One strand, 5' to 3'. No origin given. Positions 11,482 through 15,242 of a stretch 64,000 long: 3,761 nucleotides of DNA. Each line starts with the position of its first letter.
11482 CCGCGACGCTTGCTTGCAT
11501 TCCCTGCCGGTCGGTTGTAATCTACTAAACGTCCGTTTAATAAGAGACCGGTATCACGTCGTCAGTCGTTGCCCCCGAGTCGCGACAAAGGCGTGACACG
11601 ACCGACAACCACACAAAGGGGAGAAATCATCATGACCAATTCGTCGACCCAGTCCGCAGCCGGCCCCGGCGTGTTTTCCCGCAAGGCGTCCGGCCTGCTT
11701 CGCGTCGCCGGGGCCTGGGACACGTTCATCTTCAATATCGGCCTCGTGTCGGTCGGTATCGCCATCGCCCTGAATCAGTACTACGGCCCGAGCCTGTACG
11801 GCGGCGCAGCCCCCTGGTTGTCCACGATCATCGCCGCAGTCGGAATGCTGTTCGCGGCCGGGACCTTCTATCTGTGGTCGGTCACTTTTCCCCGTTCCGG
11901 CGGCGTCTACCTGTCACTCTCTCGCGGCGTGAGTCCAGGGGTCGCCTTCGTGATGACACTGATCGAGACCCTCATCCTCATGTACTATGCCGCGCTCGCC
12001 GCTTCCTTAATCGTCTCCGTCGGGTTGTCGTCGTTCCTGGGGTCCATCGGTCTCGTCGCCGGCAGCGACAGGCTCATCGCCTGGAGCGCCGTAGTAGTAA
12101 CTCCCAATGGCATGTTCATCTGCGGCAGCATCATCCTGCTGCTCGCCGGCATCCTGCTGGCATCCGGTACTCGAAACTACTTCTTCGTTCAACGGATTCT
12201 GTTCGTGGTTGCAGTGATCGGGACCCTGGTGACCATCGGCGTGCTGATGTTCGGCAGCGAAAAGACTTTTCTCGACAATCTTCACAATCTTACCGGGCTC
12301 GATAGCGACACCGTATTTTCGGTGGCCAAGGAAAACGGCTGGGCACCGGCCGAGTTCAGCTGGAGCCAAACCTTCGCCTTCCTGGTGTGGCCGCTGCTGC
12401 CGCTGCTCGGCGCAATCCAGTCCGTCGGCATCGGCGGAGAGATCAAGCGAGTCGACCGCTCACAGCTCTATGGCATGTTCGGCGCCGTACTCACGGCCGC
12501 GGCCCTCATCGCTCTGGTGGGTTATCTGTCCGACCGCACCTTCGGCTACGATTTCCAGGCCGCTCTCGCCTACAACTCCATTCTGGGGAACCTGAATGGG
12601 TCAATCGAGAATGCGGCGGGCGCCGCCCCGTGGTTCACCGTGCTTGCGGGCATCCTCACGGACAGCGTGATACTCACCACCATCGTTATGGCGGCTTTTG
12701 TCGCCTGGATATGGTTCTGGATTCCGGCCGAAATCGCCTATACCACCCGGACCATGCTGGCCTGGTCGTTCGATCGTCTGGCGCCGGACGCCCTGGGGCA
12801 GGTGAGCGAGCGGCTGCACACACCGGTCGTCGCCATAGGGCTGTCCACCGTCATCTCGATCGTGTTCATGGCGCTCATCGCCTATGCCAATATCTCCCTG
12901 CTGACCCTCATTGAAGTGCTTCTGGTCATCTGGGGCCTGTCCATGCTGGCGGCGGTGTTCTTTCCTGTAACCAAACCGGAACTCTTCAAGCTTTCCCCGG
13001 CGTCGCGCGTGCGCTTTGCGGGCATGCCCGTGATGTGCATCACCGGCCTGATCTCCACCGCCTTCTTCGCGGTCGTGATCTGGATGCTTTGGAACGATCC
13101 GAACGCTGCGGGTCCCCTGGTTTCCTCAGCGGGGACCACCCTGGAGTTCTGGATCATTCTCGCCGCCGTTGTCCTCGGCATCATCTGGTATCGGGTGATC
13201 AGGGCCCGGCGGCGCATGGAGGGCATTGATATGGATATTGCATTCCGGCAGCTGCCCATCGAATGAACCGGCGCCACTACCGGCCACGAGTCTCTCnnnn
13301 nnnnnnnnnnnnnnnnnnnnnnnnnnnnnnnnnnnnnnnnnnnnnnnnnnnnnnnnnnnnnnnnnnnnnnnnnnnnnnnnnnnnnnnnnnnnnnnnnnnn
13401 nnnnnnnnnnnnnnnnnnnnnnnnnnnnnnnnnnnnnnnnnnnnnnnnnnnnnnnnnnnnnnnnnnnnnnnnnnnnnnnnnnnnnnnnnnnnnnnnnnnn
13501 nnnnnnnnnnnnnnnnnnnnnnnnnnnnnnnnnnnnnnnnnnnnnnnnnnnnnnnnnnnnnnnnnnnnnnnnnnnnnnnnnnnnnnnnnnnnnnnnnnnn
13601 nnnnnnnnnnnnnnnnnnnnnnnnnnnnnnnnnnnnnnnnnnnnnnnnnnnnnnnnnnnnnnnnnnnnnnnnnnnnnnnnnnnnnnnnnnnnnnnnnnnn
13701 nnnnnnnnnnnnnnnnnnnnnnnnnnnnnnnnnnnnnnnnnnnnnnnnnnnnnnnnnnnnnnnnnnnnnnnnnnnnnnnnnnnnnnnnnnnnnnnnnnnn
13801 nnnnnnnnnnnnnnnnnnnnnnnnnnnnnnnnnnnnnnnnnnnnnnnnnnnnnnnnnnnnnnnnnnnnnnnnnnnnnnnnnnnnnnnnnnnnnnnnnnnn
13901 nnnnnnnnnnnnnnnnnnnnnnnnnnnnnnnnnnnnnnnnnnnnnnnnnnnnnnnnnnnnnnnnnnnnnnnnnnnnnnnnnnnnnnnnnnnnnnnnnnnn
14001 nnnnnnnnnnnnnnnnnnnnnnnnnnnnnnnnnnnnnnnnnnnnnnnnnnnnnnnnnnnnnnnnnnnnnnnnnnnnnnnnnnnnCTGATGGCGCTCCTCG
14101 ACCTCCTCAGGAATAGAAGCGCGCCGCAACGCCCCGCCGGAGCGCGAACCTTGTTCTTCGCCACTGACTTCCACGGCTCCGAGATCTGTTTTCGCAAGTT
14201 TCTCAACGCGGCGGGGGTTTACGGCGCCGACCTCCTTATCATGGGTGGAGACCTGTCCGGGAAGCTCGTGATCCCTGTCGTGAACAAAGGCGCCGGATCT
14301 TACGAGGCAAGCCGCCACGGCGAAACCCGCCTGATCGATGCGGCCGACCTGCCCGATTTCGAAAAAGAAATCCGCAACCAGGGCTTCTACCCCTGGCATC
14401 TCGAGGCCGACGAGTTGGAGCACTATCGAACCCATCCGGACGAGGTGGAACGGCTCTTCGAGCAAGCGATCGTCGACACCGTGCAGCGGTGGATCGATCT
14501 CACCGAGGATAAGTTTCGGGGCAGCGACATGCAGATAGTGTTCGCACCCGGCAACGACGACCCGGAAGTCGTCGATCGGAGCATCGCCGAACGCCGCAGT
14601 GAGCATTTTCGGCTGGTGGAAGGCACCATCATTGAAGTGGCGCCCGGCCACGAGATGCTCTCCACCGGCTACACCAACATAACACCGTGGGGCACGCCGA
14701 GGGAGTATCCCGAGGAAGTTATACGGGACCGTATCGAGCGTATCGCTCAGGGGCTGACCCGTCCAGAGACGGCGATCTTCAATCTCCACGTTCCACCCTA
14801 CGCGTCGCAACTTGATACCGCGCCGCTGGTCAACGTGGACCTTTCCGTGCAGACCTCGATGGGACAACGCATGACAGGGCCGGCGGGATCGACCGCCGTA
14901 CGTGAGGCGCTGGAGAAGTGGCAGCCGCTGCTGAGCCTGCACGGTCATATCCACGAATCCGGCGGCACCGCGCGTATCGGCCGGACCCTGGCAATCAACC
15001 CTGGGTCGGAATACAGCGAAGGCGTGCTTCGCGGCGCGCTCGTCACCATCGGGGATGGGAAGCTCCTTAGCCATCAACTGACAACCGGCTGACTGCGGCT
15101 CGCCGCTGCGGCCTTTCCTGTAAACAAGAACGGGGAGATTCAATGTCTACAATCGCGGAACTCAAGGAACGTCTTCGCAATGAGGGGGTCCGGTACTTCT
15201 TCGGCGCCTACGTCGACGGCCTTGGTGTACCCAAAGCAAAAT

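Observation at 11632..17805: Tightly packed five-gene operon with no pathway I can assign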

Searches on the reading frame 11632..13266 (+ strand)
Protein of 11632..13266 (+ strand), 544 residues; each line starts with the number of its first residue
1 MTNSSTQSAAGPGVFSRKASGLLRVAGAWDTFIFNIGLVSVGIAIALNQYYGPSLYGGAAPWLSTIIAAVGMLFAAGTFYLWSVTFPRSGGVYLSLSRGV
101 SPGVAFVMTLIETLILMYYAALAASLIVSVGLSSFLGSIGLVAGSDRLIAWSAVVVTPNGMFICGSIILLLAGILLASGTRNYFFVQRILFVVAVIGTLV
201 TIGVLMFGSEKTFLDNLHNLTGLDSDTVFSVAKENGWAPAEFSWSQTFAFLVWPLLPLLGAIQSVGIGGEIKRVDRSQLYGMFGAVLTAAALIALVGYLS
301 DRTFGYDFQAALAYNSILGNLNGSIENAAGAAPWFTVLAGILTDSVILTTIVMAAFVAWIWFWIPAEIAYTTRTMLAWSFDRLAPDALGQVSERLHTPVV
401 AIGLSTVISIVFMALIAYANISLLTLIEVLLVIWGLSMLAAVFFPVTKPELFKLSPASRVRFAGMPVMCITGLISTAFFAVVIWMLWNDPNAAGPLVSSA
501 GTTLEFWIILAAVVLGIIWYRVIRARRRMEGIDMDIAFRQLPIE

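Call 5: search_protein_families(library=pfam, proteins=[window:11632-13266:+], max_evalue=0.01)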
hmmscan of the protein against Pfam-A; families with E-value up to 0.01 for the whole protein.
window:11632-13266:+ (544 aa): 2 families
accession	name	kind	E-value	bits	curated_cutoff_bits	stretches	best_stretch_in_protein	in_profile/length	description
PF13520.12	AA_permease_2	-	1.7e-15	57.4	27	1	28-494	3-406/427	Amino acid permease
PF00324.27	AA_permease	-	0.00034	19.9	24.6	1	40-528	10-465/470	Amino acid permease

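Call 6: search_protein_families(library=ncbifam, proteins=[window:11632-13266:+], max_evalue=0.01)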
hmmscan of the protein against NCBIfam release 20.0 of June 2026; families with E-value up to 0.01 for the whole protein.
window:11632-13266:+ (544 aa): 1 family
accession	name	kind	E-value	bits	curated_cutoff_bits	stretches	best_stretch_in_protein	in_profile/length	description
TIGR00909.1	2A0306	subfamily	0.0036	16.3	556.8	0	344-487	274-418/429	amino acid transporter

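Call 71: search_solved_structures(query=window:11632-13266:+, max_evalue=0.01)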
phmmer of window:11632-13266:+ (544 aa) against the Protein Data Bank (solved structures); distinct sequences matched with E-value up to 0.01: 0.

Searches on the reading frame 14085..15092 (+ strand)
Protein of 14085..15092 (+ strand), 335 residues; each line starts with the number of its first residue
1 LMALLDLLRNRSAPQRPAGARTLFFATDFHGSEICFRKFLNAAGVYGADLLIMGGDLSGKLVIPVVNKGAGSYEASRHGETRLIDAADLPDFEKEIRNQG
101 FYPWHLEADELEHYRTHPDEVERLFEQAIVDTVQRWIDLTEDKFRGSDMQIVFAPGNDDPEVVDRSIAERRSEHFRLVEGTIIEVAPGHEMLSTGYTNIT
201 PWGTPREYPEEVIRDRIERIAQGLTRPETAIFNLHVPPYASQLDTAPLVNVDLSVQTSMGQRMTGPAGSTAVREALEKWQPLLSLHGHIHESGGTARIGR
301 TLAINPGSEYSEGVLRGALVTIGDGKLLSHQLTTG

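Call 5: search_protein_families(library=pfam, proteins=[window:14085-15092:+], max_evalue=0.01)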
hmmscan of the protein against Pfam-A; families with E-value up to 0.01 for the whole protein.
window:14085-15092:+ (335 aa): 0 families

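Call 6: search_protein_families(library=ncbifam, proteins=[window:14085-15092:+], max_evalue=0.01)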
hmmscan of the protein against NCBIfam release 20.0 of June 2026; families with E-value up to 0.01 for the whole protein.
window:14085-15092:+ (335 aa): 0 families

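Call 8: search_solved_structures(query=window:14085-15092:+, max_evalue=1)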
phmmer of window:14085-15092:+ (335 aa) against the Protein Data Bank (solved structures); distinct sequences matched with E-value up to 1: 1.
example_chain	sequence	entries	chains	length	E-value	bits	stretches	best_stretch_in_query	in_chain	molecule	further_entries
2bp1_A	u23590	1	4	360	0.58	12.5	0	257-283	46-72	AFLATOXIN B1 ALDEHYDE REDUCTASE MEMBER 2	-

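Call 20: find_homologous_proteins(query=window:14085-15092:+)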
Query window:14085-15092:+ (335 aa): 7432 proteins with E <= 0.001 among 8000 candidates; the best 120 are listed.
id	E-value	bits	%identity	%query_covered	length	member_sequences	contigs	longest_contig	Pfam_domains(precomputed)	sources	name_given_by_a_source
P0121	8.9e-223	756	100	100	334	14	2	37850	-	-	-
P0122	1.0e-180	618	80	100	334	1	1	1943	-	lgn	-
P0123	5.7e-177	606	79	100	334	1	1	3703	-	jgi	-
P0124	9.0e-173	592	77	99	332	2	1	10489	-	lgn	-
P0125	1.3e-155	536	69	100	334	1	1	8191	-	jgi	-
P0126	1.8e-151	522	69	100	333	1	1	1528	-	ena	-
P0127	1.5e-144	499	66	100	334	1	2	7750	-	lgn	-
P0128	4.7e-138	478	60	100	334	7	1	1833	-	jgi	jgi:Icc-related predicted phosphoesterase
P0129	9.9e-134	464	59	100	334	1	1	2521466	-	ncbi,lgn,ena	-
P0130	5.1e-133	461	61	100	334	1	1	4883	-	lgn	-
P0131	5.1e-132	458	60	100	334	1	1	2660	-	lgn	-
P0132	1.0e-131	457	62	95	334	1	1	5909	-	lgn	-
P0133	1.7e-131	456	60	100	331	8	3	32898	-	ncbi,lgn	ncbi:MAG: hypothetical protein AB7F08_03640 [Dongiaceae bacterium]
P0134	5.4e-130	452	61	94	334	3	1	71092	-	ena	-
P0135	1.8e-128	446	59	97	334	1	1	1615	-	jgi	jgi:uncharacterized protein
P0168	3.8e-119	416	57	98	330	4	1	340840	-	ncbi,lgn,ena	-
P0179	9.7e-119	415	55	99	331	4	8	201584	-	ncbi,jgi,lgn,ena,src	-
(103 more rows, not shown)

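Call 21: find_encoding_contigs(protein=P0179, flank=9000, max_places=3)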
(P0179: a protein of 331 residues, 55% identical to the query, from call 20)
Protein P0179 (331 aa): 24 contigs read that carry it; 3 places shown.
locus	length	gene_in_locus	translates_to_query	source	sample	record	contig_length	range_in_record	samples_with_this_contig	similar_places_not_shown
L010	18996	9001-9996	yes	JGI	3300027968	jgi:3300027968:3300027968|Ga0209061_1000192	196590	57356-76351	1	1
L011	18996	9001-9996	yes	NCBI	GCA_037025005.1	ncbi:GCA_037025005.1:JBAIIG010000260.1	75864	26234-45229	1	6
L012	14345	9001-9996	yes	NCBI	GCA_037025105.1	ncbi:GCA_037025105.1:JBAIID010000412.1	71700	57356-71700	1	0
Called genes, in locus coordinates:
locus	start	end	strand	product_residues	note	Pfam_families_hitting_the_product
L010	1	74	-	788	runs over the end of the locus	PF00456:Transketolase_N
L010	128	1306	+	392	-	PF00155:Aminotran_1_2, PF01041:DegT_DnrJ_EryC1 (weak)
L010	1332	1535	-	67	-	-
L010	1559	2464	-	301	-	PF03988:DUF347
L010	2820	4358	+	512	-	PF00221:Lyase_aromatic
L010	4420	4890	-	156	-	PF04686:SsgA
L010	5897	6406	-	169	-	PF08279:HTH_11 (weak), PF13404:HTH_AsnC-type, PF13412:HTH_24, PF22482:AsnC_trans_reg_3 (weak), PF01037:AsnC_trans_reg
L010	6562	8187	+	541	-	PF00324:AA_permease (faint), PF13520:AA_permease_2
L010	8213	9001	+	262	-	PF14907:NTP_transf_5 (faint)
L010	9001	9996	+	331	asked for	-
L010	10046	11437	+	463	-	PF00120:Gln-synt_C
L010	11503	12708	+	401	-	PF06545:AllG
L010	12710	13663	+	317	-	PF03069:FmdA_AmdA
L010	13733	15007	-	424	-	PF01979:Amidohydro_1, PF07969:Amidohydro_3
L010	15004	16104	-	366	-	PF02558:ApbA, PF08546:ApbA_C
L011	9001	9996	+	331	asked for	-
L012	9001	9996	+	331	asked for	-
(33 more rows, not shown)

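Call 22: find_encoding_contigs(protein=P0168, flank=9000, max_places=1)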
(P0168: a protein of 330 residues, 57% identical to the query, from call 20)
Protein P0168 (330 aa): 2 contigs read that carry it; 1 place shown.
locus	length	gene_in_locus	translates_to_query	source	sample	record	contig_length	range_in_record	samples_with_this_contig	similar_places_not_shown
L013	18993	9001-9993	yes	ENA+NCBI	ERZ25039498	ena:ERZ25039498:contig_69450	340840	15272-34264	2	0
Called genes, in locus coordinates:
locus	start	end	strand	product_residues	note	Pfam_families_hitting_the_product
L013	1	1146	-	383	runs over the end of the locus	PF02653:BPD_transp_2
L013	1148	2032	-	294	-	PF02653:BPD_transp_2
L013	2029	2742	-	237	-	PF00005:ABC_tran, PF13304:AAA_21 (faint)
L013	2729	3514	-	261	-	PF00005:ABC_tran, PF13304:AAA_21 (faint), PF12399:BCA_ABC_TP_C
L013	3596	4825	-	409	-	PF13433:Peripla_BP_5 (weak), PF13458:Peripla_BP_6, PF01094:ANF_receptor (weak)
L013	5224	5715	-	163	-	PF00255:GSHPx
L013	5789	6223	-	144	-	PF08279:HTH_11 (weak), PF13404:HTH_AsnC-type, PF13412:HTH_24, PF22482:AsnC_trans_reg_3, PF01037:AsnC_trans_reg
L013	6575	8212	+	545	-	PF00324:AA_permease (weak)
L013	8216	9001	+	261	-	PF14907:NTP_transf_5 (weak)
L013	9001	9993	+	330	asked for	-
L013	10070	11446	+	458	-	PF00120:Gln-synt_C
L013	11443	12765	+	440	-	PF06545:AllG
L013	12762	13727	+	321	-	PF03069:FmdA_AmdA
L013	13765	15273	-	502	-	PF01391:Collagen, PF00657:Lipase_GDSL, PF13472:Lipase_GDSL_2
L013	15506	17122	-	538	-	PF07969:Amidohydro_3, PF01979:Amidohydro_1 (faint)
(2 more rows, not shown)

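Call 23: find_encoding_contigs(protein=P0133, flank=9000, max_places=1)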
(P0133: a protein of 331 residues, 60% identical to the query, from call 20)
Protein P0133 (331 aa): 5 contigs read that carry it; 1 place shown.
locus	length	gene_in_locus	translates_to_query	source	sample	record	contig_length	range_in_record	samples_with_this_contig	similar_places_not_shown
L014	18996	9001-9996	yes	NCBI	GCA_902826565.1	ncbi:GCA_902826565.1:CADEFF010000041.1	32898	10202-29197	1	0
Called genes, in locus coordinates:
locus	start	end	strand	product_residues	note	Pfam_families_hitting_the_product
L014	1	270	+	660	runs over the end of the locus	PF01578:Cytochrom_C_asm, PF16327:CcmF_C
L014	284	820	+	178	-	PF00578:AhpC-TSA, PF08534:Redoxin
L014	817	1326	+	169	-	PF03918:CcmH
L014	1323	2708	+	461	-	PF13428:TPR_14 (faint), PF13431:TPR_17 (faint), PF14559:TPR_19 (faint), PF23914:TPR_CcmH_CycH, PF00515:TPR_1 (faint), PF07719:TPR_2 (faint), PF13432:TPR_16 (weak), PF23914:TPR_CcmH_CycH, +2 more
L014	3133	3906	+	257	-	PF00005:ABC_tran, PF02463:SMC_N (weak), PF13304:AAA_21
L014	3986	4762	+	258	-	PF00497:SBP_bac_3, PF10613:Lig_chan-Glu_bd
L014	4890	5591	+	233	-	PF00528:BPD_transp_1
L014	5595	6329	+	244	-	PF00528:BPD_transp_1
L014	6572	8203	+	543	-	PF13520:AA_permease_2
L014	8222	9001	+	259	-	-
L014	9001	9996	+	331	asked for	-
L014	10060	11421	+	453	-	PF00120:Gln-synt_C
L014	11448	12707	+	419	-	PF06545:AllG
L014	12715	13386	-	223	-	PF00440:TetR_N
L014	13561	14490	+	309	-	PF03069:FmdA_AmdA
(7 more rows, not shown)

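Call 41: predict_structure(alignment_id=A2)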
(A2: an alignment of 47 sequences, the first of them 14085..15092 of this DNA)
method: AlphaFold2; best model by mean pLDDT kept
length: 335 residues; sequences in the alignment: 47
mean_pLDDT: 92.3   pTM: 0.89
mean pLDDT of the five models: 92.3, 91.5, 91.3, 90.4, 90.3
residues with pLDDT >= 90: 269; 70-90: 45; 50-70: 20; < 50: 1
segments of 3 or more residues with pLDDT < 50: none
pLDDT, mean of each block of 10 residues (from residue 1): 56 79 93 92 94 91 96 94 97 94 97 95 95 97 96 94 96 97 98 95 91 98 98 97 91 90 93 98 88 92 87 81 97 89
secondary structure, 60 per line:
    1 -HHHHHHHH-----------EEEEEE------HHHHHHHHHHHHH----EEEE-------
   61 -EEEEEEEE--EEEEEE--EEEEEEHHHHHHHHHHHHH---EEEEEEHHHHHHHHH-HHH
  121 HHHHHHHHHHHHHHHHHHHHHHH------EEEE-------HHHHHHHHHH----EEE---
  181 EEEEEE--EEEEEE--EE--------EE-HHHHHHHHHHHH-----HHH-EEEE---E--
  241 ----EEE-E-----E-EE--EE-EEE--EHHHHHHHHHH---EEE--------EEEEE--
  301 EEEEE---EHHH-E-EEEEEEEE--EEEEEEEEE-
elements in order: H2-9 E21-26 H33-45 E50-53 E62-69 E72-77 E80-85 H86-98 E102-107 H108-116 H118-143 E150-153 H161-170 E175-177 E181-186 E189-194 H210-221 E231-234 E245-247 E264-266 H270-279 E283-285 E294-298 E301-305 E316-323 E326-334

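Call 45: fold_search(model_id=the predicted structure, library=pdb)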
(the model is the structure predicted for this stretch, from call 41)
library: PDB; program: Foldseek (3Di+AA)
matches with E <= 10: 1083; with E <= 0.001: 49
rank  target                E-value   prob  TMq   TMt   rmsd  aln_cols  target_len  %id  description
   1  2yvt                  2.8e-13  1.00  0.57  0.72   7.8       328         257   14  Crystal structure of aq_1956 (released 2007-10-16)
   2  1uf3_C                4.7e-11  1.00  0.51  0.73   6.1       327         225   14  Crystal structure of TT1561 of thermus thermophilus HB8 (released 2003-11-23)
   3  1uf3_B                1.4e-10  1.00  0.52  0.74   6.1       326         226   14  Crystal structure of TT1561 of thermus thermophilus HB8 (released 2003-11-23)
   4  1uf3_A                1.9e-10  1.00  0.52  0.73   6.4       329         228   15  Crystal structure of TT1561 of thermus thermophilus HB8 (released 2003-11-23)
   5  1ush                  2.8e-08  1.00  0.41  0.29   8.8       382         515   14  5'-NUCLEOTIDASE FROM E. COLI (released 1999-06-15)
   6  1hp1                  3.7e-08  1.00  0.43  0.30   7.9       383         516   14  5'-NUCLEOTIDASE (OPEN FORM) COMPLEX WITH ATP (released 2002-03-20)
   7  1oie                  6.7e-08  1.00  0.42  0.29   8.3       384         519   14  5'-Nucleotidase (E. coli) with an Engineered Disulfide Bridge (S228C, P513C) (released 2004-08-05)
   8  2ush_A                1.1e-07  1.00  0.42  0.30   8.3       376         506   14  5'-NUCLEOTIDASE FROM E. COLI (released 1999-06-15)
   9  2ush_B                1.7e-07  1.00  0.42  0.29   8.2       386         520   13  5'-NUCLEOTIDASE FROM E. COLI (released 1999-06-15)
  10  1oid_A                3.5e-07  1.00  0.41  0.29   8.6       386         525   13  5'-Nucleotidase (E. coli) with an Engineered Disulfide Bridge (S228C, P513C) (released 2004-06-10)
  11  1ho5_A                3.9e-07  1.00  0.41  0.29   8.5       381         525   12  5'-NUCLEOTIDASE (E. COLI) IN COMPLEX WITH ADENOSINE AND PHOSPHATE (released 2002-03-20)
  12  4nzv_B                4.6e-07  1.00  0.43  0.44   8.5       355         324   13  DNA Double-Strand Break Repair Pathway Choice Is Directed by Distinct MRE11 Nuclease Activities (released 2014-01-08)
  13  4nzv_A                4.9e-07  1.00  0.43  0.44   8.7       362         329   12  DNA Double-Strand Break Repair Pathway Choice Is Directed by Distinct MRE11 Nuclease Activities (released 2014-01-08)
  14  4wwl                  6.2e-07  1.00  0.40  0.28   8.4       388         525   13  E. coli 5'-nucleotidase mutant I521C labeled with MTSL (intermediate form) (released 2014-11-26)
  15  1oi8_A                8.8e-07  1.00  0.40  0.28   9.6       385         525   14  5'-Nucleotidase (E. coli) with an Engineered Disulfide Bridge (P90C, L424C) (released 2004-06-10)
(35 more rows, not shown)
